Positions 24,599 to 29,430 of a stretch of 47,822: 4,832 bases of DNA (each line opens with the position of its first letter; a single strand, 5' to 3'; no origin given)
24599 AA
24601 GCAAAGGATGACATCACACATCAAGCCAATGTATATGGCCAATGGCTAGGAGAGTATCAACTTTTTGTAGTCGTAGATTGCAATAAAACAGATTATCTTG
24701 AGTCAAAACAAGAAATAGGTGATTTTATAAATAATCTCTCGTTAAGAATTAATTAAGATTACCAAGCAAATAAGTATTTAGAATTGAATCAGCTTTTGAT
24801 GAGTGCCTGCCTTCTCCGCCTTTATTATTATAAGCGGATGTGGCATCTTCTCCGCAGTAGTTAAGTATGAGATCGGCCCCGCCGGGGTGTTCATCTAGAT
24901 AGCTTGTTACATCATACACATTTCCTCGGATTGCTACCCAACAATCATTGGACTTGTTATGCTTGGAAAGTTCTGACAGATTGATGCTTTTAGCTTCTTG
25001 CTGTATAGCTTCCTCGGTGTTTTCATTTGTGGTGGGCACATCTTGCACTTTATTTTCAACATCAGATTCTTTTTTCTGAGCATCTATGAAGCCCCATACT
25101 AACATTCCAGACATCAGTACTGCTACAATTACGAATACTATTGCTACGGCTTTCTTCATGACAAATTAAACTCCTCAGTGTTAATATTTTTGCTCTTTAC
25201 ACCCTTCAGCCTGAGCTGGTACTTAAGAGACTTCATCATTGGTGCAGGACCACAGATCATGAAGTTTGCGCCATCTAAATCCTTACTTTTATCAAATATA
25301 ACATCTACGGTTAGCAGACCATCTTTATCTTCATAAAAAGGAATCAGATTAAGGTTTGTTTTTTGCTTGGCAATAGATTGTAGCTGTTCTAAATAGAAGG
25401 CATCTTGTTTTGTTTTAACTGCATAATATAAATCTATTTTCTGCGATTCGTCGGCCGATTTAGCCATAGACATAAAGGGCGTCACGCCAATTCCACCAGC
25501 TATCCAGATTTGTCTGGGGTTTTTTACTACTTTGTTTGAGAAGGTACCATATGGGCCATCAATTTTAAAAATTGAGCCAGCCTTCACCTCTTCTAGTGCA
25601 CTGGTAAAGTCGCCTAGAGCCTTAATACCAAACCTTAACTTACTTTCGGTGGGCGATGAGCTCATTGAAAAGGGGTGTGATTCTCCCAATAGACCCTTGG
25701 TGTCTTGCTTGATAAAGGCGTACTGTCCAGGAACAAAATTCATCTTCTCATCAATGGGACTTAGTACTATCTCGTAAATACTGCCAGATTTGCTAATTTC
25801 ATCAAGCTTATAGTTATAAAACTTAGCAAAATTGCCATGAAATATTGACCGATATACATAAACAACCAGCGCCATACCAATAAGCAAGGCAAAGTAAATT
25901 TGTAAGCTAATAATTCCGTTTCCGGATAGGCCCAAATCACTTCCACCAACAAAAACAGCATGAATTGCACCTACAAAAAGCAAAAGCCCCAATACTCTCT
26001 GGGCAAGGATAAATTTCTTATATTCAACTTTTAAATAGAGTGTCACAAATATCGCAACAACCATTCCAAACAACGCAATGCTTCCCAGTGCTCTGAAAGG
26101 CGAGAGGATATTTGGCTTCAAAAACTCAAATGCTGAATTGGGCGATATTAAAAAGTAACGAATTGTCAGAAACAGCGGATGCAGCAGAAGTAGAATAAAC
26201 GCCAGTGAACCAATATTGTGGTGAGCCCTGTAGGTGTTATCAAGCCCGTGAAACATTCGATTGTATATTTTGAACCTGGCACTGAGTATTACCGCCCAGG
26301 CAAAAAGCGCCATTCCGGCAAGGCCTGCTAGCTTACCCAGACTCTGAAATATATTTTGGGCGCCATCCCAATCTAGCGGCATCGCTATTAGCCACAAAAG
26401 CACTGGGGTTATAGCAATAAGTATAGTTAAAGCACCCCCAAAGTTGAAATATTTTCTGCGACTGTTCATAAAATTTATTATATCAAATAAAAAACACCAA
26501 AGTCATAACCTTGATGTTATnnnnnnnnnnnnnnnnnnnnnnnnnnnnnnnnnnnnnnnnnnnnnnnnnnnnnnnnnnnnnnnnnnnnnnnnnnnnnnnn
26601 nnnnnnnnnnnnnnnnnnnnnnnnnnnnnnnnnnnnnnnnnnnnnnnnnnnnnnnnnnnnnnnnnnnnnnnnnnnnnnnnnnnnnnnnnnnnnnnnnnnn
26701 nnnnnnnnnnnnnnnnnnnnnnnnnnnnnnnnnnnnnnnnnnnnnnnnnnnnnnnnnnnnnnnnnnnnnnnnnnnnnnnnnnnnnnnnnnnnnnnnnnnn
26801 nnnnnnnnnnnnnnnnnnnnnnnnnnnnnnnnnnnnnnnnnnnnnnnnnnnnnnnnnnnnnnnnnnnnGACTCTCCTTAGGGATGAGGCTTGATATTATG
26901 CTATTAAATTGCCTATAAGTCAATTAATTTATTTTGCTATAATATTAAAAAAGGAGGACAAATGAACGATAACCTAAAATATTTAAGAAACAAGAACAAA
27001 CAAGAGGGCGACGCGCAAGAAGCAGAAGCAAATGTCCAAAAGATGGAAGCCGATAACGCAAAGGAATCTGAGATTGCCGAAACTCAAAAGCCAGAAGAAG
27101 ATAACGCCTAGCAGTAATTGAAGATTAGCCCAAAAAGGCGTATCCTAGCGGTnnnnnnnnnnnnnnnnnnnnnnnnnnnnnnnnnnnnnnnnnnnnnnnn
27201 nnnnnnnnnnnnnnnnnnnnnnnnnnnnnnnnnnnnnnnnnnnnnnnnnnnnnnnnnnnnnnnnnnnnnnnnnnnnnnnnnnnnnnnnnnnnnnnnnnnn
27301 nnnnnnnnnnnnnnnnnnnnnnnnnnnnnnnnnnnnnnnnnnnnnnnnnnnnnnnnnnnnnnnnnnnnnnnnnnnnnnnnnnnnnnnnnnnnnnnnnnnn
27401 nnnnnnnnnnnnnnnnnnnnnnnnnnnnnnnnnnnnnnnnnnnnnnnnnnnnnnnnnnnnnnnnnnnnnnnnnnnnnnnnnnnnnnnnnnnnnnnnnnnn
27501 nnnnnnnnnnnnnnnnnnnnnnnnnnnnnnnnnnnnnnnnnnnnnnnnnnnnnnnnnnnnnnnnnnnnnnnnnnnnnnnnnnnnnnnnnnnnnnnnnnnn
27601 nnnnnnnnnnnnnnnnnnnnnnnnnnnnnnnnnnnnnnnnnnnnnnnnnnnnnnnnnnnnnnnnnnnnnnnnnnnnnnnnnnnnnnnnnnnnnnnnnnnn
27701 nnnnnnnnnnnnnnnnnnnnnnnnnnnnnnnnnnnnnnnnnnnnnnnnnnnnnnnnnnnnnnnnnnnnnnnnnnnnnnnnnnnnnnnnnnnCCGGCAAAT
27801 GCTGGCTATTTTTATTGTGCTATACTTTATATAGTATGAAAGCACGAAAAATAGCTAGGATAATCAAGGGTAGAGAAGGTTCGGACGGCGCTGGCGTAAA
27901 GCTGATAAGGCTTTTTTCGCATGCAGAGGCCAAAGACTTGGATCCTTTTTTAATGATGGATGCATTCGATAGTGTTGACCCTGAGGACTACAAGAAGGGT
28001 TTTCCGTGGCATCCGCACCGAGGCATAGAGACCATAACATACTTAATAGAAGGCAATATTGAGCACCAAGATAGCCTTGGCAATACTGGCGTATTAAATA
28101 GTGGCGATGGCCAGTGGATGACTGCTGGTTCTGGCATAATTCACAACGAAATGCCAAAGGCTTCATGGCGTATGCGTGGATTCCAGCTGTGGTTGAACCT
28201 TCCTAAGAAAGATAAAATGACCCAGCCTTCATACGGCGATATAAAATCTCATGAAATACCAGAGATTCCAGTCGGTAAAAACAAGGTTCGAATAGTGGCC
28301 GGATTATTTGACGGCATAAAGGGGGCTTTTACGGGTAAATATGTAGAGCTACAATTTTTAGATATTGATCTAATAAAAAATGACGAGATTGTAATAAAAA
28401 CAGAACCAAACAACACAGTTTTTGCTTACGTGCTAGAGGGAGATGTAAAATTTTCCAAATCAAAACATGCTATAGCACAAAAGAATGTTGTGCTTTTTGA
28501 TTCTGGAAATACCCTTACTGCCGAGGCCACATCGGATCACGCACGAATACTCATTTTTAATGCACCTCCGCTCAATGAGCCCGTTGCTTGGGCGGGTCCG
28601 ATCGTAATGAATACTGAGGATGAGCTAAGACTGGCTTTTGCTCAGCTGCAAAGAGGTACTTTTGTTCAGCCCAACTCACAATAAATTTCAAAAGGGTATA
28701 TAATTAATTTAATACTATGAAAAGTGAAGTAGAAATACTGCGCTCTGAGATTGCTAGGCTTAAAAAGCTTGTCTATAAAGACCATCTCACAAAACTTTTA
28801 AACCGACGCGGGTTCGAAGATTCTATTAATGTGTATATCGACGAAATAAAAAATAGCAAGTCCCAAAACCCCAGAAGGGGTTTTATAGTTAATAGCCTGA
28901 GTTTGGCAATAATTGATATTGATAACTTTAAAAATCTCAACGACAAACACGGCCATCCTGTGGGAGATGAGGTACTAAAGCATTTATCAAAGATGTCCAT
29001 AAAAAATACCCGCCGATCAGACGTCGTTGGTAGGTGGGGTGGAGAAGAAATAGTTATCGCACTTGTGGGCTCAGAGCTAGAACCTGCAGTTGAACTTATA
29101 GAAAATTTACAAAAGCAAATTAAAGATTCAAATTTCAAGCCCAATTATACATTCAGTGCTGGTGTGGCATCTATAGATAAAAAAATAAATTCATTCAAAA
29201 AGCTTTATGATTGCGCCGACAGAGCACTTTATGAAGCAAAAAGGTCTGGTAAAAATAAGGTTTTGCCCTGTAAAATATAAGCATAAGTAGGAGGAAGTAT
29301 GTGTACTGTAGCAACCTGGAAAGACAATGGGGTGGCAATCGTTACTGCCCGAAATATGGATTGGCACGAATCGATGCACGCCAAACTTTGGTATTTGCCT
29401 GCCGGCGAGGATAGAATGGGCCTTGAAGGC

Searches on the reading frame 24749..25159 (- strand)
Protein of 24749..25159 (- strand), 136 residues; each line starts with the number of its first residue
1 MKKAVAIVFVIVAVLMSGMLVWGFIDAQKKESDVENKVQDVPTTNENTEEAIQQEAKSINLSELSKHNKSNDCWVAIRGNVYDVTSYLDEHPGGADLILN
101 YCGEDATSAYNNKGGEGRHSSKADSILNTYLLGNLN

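Call 116: search_protein_families(library=pfam, proteins=[window:24749-25159:-], max_evalue=0.001)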
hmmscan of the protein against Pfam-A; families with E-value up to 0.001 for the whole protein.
window:24749-25159:- (136 aa): 1 family
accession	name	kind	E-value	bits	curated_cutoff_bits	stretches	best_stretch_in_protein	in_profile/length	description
PF00173.33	Cyt-b5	-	8e-26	90.3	23.7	1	61-135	2-73/74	Cytochrome b5-like Heme/Steroid binding domain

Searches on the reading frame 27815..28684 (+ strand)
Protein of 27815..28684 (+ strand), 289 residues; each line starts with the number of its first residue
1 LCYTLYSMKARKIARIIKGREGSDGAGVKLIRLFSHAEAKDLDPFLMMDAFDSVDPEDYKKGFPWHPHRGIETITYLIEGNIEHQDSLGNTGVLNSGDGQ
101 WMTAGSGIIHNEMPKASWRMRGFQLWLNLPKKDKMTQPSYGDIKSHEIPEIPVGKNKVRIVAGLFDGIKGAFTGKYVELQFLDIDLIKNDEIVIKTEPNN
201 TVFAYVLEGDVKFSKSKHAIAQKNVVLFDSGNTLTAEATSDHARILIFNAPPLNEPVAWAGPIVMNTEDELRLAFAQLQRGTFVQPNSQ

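Call 22: search_protein_families(library=pfam, proteins=[window:27815-28684:+], max_evalue=0.001)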
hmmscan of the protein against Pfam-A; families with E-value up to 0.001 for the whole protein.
window:27815-28684:+ (289 aa): 2 families
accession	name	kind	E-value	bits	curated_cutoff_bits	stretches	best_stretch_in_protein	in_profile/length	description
PF02678.22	Pirin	-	9.6e-34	116.1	26.1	1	32-127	6-108/108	Pirin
PF05726.19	Pirin_C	-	4.2e-23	82.1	27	1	182-283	2-102/103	Pirin C-terminal cupin domain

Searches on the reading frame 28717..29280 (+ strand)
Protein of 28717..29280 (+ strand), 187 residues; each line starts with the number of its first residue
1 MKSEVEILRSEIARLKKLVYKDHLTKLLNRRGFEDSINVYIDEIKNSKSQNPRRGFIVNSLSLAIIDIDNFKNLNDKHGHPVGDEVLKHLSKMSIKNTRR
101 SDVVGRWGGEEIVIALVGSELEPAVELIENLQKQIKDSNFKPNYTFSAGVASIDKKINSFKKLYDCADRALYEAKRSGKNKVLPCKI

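Call 69: search_protein_families(library=pfam, proteins=[window:28717-29280:+], max_evalue=0.001)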
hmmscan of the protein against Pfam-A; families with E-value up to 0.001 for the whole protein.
window:28717-29280:+ (187 aa): 1 family
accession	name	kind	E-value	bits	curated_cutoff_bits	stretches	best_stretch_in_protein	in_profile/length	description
PF00990.26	GGDEF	-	2.3e-34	118.9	23.8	1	20-181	2-161/161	Diguanylate cyclase, GGDEF domain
